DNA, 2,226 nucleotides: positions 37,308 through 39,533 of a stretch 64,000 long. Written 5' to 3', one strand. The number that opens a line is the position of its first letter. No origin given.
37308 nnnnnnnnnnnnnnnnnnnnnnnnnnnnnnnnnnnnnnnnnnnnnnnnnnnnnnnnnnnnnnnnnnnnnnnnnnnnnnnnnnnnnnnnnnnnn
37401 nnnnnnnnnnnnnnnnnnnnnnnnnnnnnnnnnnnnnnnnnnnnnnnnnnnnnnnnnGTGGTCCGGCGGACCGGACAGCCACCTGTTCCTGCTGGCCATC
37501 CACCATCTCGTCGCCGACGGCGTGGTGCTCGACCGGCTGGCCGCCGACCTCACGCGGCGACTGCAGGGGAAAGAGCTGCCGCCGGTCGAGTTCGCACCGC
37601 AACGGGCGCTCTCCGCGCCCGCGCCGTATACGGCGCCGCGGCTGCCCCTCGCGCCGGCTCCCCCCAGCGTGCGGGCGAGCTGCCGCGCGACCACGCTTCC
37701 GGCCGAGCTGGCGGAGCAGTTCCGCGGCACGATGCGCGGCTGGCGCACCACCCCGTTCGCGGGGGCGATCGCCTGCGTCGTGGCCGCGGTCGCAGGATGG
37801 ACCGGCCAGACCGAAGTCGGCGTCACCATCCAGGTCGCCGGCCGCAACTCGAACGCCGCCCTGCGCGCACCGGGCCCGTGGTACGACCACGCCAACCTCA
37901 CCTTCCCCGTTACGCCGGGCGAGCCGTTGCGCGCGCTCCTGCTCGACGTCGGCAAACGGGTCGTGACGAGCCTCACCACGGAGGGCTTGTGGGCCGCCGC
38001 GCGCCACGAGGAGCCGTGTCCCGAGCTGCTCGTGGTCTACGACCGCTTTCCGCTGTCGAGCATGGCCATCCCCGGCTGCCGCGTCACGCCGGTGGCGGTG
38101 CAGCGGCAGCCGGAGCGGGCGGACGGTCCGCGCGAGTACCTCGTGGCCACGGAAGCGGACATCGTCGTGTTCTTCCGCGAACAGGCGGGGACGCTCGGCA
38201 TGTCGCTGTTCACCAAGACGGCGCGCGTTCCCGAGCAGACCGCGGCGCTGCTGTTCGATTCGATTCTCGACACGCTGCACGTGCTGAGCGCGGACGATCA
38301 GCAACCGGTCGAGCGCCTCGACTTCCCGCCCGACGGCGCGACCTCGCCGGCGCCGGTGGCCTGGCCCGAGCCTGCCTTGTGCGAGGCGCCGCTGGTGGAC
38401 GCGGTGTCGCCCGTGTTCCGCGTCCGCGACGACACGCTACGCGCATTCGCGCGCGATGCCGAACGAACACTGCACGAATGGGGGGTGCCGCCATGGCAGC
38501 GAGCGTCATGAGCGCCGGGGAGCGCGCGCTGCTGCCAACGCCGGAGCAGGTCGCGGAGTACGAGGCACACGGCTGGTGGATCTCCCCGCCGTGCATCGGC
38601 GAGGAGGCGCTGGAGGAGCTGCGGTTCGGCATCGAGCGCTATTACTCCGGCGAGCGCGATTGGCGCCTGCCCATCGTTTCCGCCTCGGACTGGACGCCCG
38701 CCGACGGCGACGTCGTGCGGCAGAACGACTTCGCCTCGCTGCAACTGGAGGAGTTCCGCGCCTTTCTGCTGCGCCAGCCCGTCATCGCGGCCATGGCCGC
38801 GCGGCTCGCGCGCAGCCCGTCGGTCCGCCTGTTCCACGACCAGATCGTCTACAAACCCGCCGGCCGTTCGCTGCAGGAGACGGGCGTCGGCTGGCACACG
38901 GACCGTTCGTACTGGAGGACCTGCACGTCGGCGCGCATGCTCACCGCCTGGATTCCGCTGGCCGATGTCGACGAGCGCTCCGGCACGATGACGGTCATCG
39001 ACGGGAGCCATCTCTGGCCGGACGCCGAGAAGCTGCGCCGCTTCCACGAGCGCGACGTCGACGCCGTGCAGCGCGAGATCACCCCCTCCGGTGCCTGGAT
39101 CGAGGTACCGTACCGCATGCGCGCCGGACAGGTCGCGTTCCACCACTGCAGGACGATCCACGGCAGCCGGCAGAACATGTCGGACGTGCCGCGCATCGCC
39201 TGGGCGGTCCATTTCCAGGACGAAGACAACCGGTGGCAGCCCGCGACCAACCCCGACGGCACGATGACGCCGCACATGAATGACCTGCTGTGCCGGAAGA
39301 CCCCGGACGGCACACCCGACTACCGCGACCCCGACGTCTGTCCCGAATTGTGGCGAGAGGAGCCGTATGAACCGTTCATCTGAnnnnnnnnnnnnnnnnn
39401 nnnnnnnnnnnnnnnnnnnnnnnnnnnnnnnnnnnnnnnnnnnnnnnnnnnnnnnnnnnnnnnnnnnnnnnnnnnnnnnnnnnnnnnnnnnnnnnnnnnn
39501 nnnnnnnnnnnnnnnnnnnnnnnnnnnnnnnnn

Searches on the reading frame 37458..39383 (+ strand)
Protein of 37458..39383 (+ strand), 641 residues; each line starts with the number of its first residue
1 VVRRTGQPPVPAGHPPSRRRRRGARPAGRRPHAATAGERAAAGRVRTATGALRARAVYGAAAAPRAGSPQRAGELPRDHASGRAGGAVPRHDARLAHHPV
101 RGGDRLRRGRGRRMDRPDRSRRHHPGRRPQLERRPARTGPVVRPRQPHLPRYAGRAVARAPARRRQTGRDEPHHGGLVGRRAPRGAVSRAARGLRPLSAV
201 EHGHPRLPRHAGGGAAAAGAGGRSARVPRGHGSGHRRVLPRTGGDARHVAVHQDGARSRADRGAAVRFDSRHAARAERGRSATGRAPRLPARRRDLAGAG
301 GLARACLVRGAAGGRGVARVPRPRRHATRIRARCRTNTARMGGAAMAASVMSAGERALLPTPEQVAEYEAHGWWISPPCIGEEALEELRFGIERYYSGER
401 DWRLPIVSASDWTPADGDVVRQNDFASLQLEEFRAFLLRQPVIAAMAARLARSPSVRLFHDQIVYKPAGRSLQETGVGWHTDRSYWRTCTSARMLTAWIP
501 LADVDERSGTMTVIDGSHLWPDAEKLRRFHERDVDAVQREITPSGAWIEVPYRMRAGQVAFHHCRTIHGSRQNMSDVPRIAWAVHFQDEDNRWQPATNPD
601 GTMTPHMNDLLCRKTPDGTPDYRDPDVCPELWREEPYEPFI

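Call 80: search_protein_families(library=pfam, proteins=[window:37458-39383:+], max_evalue=0.0001)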
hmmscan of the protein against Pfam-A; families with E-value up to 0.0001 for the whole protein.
window:37458-39383:+ (641 aa): 1 family
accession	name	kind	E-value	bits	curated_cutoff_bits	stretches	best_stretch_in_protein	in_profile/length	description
PF05721.19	PhyH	-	2.6e-23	83.9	22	1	369-581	2-213/213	Phytanoyl-CoA dioxygenase (PhyH)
